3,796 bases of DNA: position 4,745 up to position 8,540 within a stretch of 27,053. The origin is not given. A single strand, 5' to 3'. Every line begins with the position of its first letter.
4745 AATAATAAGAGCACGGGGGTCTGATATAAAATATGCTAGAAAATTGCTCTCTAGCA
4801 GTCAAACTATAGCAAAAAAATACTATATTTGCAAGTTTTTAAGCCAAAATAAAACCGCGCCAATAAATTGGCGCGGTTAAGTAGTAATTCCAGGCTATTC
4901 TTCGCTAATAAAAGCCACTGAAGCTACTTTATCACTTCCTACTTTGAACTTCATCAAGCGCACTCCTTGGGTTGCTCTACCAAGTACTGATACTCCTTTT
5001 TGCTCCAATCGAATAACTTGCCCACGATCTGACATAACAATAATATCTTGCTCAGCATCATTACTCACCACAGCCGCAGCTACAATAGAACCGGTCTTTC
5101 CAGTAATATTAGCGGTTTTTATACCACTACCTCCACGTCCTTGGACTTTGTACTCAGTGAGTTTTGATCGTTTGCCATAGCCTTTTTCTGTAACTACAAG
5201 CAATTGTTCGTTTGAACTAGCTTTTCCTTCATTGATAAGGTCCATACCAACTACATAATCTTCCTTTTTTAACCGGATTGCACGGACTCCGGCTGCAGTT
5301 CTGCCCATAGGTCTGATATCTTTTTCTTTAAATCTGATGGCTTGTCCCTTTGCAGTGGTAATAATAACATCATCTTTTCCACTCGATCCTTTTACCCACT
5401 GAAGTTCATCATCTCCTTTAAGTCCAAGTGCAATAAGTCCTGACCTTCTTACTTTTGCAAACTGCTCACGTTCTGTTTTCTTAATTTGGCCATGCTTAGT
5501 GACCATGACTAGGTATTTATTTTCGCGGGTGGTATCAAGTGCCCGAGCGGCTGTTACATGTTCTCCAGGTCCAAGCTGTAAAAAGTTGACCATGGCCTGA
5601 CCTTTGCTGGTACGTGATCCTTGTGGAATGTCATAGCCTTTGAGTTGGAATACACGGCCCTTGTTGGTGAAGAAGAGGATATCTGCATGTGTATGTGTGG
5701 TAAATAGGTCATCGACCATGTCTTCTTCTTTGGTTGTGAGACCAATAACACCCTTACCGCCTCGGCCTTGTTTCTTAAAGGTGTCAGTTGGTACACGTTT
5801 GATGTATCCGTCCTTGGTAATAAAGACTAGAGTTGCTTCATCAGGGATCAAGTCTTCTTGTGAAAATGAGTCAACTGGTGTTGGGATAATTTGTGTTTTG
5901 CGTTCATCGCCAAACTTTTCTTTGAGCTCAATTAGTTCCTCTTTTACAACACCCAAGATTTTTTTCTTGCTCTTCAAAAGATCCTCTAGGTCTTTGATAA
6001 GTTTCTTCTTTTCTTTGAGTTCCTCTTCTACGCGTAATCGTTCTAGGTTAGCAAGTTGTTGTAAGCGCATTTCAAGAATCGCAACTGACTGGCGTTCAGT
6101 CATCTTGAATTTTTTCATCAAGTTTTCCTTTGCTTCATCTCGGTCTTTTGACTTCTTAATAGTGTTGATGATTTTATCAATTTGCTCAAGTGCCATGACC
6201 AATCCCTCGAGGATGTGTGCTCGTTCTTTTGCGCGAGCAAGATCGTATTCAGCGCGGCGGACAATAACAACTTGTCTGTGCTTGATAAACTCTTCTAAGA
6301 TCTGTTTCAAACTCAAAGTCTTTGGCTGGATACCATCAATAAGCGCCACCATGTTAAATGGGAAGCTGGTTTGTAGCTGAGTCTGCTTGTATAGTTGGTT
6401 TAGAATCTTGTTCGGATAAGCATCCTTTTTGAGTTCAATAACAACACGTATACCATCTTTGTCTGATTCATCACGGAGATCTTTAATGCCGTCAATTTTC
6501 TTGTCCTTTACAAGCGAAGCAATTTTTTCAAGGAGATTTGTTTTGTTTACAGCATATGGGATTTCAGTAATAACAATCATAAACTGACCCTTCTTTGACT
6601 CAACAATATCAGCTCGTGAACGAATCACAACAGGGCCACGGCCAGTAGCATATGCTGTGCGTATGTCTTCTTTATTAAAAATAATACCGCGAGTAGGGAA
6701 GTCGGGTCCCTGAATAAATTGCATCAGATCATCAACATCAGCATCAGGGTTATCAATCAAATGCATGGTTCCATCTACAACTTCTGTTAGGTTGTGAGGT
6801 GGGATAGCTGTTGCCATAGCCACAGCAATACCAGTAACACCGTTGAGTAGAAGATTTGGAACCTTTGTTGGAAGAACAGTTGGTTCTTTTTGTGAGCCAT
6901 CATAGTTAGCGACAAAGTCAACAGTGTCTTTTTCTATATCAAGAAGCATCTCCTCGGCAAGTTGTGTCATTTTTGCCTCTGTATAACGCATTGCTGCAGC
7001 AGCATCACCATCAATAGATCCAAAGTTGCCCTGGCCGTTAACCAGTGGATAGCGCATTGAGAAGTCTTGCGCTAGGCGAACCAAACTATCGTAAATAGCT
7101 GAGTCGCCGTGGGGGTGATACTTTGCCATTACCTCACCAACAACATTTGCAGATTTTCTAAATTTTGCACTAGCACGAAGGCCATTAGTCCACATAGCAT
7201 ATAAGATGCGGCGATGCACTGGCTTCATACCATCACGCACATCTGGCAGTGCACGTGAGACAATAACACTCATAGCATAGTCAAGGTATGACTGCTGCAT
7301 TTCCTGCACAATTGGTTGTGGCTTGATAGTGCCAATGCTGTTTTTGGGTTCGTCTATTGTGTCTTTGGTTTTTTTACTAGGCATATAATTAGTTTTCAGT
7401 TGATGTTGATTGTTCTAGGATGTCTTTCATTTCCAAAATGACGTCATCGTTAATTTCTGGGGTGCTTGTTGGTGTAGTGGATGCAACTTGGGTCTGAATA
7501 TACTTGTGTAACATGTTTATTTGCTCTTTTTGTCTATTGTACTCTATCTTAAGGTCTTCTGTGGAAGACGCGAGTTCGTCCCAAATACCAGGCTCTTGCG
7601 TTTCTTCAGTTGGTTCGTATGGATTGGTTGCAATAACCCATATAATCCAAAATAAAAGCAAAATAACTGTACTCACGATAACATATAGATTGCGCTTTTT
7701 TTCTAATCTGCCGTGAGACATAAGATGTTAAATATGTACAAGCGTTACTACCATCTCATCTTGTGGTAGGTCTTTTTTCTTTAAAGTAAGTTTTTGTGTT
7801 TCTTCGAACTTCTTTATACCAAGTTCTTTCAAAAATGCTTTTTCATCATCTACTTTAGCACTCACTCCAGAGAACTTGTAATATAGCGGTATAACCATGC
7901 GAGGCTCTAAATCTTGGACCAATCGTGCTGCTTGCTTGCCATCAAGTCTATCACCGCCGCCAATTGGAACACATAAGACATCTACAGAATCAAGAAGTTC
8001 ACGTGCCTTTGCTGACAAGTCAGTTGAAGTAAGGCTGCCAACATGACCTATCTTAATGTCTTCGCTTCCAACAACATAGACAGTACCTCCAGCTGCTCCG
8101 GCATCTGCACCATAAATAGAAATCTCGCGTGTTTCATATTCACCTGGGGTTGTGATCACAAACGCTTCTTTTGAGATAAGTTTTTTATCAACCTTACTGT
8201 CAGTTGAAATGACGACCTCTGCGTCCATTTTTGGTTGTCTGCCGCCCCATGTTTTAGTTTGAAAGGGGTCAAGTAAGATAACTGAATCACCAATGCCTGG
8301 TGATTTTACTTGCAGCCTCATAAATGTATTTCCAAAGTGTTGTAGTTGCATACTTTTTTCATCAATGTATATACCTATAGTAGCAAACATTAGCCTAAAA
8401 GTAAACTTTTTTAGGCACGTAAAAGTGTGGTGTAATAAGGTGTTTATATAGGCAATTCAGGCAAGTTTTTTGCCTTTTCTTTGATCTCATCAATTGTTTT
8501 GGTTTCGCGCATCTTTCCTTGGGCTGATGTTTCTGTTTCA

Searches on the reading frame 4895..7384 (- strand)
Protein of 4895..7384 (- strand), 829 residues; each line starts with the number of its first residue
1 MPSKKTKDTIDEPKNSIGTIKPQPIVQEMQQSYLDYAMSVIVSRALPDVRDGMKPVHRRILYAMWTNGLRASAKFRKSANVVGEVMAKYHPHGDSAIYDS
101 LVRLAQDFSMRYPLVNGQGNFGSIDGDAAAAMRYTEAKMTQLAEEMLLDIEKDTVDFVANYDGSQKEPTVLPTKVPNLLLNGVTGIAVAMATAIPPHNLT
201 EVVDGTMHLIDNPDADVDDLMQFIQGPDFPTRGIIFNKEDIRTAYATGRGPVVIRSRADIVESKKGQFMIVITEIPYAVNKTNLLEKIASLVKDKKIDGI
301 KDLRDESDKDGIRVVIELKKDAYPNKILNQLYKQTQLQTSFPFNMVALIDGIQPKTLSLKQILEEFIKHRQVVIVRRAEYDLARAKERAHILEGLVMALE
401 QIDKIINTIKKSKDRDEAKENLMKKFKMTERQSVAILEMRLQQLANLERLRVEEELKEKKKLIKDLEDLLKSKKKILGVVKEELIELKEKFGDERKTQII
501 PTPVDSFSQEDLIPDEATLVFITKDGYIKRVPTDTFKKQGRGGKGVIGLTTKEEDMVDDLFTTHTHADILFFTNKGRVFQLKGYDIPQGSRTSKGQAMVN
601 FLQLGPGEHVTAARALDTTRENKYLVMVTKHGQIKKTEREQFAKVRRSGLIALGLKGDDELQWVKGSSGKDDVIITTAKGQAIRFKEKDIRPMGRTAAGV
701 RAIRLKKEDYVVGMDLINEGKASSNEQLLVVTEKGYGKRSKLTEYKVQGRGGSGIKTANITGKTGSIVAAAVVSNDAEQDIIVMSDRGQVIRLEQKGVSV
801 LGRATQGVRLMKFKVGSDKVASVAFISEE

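Call 13: search_protein_families(library=pfam, proteins=[window:4895-7384:-], max_evalue=0.001)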
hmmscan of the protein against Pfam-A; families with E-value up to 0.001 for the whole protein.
window:4895-7384:- (829 aa): 2 families
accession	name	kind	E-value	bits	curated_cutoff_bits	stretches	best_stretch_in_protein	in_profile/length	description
PF00521.26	DNA_topoisoIV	-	3.4e-165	550.6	31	1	44-484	1-431/432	DNA gyrase/topoisomerase IV, subunit A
PF03989.18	DNA_gyraseA_C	-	1.8e-70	232.6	27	6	671-718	1-48/48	DNA gyrase C-terminal domain, beta-propeller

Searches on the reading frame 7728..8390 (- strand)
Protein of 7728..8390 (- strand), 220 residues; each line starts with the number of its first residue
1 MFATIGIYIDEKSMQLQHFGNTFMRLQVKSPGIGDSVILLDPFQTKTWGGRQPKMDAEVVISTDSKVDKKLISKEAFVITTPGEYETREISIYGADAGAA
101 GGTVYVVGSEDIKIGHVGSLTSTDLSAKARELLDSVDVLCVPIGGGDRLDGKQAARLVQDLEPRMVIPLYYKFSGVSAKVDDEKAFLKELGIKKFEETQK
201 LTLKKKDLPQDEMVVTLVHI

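Call 13: search_protein_families(library=pfam, proteins=[window:7728-8390:-], max_evalue=0.001)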
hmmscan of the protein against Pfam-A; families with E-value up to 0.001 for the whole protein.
window:7728-8390:- (220 aa): 1 family
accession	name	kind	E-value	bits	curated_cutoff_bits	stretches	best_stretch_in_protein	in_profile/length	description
PF13483.12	Lactamase_B_3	-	7.8e-18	65.4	24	1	34-169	15-159/160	Beta-lactamase superfamily domain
